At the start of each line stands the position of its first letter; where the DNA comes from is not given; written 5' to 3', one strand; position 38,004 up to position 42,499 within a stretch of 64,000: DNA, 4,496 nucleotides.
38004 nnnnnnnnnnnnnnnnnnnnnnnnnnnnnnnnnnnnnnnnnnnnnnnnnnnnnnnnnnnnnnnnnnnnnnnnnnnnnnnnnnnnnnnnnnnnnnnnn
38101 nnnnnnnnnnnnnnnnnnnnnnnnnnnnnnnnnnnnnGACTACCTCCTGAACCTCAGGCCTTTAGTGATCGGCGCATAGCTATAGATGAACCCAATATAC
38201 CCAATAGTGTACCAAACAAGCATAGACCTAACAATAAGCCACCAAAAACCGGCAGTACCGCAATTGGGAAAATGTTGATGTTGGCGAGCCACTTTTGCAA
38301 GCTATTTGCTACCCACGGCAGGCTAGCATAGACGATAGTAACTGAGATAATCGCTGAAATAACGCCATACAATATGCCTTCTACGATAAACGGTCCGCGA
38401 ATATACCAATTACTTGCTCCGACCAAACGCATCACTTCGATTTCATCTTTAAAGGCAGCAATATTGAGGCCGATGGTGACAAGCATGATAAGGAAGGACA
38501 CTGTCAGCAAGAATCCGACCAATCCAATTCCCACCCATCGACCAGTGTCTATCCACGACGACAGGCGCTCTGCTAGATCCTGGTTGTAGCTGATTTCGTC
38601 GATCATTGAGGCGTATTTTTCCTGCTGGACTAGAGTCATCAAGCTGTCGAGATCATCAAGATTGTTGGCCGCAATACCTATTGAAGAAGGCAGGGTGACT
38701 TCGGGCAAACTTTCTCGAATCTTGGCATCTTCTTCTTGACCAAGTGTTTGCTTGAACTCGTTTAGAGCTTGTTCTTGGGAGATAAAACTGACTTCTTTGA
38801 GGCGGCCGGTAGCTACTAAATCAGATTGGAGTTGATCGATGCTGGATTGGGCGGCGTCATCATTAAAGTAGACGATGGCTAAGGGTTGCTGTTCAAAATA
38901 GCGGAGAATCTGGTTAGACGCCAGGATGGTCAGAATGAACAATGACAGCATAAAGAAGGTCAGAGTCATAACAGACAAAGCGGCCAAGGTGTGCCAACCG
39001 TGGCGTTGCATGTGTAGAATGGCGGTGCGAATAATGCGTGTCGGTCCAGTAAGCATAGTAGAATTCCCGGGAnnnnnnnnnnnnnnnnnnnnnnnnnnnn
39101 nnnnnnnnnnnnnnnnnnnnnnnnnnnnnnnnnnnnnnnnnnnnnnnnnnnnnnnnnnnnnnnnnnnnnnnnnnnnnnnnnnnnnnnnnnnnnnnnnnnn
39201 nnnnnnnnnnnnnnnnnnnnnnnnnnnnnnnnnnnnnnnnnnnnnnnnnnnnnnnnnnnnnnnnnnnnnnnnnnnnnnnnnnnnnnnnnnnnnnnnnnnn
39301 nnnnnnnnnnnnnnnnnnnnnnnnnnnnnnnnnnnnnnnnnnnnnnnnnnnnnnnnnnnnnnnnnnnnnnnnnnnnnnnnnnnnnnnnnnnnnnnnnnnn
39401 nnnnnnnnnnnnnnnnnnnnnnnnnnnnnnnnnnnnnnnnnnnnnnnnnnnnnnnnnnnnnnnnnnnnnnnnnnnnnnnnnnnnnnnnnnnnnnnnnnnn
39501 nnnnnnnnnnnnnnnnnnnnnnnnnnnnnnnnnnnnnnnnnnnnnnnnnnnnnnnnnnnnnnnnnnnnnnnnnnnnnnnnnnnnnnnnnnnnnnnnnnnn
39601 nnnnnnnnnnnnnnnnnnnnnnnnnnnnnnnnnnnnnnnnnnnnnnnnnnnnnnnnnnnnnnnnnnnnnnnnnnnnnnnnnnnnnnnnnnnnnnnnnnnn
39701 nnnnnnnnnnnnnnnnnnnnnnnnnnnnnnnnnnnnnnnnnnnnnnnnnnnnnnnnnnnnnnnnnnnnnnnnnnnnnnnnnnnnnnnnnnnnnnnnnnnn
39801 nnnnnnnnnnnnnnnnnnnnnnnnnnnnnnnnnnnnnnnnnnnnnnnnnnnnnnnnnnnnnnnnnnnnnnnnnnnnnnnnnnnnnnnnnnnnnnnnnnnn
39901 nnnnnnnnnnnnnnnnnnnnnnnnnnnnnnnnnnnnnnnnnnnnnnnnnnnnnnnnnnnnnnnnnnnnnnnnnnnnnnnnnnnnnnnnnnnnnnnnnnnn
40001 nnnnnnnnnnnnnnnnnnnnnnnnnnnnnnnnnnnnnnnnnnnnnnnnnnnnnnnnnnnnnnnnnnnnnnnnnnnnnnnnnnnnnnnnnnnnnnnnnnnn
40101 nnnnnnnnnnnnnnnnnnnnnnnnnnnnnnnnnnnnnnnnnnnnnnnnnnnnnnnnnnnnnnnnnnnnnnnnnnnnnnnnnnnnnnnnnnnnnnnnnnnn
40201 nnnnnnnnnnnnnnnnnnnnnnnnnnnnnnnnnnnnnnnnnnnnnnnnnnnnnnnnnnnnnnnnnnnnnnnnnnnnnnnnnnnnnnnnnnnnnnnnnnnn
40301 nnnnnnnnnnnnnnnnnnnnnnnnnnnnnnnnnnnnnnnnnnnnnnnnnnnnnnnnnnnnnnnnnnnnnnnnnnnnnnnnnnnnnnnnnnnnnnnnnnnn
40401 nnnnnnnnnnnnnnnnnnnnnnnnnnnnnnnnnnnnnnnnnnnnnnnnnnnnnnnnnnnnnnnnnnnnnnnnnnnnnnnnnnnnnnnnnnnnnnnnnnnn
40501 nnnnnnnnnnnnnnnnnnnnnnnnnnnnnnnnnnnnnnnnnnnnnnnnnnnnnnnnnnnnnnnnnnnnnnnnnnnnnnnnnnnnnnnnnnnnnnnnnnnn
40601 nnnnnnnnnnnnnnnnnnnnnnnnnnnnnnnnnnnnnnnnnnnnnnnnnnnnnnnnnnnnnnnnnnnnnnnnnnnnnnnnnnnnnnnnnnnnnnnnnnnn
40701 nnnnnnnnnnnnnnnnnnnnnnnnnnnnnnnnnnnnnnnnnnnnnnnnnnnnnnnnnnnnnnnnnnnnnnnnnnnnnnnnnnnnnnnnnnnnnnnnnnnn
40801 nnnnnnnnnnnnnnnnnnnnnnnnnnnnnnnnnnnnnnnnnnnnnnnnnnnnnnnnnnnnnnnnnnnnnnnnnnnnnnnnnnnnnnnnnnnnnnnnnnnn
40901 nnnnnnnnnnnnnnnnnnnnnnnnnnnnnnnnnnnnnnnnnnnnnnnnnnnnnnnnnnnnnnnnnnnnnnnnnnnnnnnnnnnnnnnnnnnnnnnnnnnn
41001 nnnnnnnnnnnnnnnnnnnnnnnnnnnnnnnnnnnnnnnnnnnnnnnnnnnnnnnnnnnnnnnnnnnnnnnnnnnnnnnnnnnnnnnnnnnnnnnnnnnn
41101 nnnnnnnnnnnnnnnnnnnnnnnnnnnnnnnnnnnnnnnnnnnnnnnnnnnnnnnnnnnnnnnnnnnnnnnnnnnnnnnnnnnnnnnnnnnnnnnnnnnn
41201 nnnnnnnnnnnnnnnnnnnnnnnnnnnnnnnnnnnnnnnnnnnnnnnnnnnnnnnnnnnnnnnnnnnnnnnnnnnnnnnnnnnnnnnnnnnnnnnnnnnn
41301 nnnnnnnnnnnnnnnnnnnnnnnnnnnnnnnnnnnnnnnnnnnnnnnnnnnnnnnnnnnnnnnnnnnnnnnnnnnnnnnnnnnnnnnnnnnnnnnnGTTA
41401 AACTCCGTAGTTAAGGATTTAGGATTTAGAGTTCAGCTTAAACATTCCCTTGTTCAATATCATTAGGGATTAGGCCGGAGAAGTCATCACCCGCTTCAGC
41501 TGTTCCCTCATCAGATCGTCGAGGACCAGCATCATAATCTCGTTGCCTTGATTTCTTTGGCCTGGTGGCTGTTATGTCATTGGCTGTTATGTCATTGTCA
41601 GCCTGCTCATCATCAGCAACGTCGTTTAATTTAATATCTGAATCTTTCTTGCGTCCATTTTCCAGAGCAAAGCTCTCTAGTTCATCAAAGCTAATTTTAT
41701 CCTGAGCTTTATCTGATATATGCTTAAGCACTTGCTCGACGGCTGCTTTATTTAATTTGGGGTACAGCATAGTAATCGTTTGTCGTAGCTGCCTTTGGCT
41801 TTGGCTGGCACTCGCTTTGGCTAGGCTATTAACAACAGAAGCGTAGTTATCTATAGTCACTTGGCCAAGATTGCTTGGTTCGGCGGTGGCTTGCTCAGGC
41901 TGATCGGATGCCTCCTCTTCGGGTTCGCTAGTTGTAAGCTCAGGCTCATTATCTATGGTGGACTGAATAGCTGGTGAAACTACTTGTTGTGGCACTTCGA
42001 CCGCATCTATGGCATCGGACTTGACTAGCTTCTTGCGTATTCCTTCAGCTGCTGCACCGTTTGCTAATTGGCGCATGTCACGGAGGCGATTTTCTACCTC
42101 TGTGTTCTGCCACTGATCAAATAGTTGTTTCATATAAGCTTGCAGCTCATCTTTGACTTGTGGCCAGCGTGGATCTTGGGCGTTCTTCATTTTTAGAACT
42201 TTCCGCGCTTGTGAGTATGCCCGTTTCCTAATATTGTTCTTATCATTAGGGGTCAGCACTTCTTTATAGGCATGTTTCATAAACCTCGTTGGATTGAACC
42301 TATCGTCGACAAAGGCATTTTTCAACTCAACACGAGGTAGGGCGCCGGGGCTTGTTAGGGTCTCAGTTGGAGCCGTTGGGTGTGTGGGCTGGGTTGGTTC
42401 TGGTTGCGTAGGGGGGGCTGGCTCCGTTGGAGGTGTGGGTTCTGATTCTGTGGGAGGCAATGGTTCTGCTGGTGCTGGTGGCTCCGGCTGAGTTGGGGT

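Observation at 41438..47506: A 2022-aa modular giant protein with no assignable domains.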

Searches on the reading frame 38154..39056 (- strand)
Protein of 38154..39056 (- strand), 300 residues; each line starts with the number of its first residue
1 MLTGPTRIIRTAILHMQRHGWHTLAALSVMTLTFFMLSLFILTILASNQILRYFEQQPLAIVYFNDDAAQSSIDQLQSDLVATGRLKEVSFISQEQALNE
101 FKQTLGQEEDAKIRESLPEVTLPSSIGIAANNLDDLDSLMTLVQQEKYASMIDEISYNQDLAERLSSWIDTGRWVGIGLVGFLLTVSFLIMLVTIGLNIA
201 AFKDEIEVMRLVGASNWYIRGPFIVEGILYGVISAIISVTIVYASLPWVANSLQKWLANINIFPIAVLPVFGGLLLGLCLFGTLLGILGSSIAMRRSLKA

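Call 9: search_protein_families(library=pfam, proteins=[window:38154-39056:-], max_evalue=0.001)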
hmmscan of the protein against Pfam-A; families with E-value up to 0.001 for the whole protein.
window:38154-39056:- (300 aa): 2 families
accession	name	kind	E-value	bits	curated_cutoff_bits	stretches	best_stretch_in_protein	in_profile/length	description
PF02687.27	FtsX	-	4.1e-12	46.7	25.5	1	179-287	3-112/120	FtsX-like permease C-terminal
PF18075.7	FtsX_ECD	-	5.8e-12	46.5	23.5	1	62-144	5-88/96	FtsX extracellular domain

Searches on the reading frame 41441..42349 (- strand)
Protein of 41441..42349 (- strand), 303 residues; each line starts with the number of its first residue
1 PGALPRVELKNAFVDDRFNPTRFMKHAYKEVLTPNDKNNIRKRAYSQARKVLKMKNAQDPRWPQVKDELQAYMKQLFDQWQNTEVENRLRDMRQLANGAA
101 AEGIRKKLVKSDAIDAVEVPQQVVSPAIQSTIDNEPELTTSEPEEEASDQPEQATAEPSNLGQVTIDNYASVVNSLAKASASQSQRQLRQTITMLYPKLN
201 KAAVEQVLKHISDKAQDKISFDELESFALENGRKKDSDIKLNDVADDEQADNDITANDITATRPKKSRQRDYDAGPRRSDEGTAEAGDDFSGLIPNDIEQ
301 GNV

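Call 69: search_solved_structures(query=window:41441-42349:-, max_evalue=10)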
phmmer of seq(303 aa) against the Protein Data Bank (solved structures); distinct sequences matched with E-value up to 10: 0.
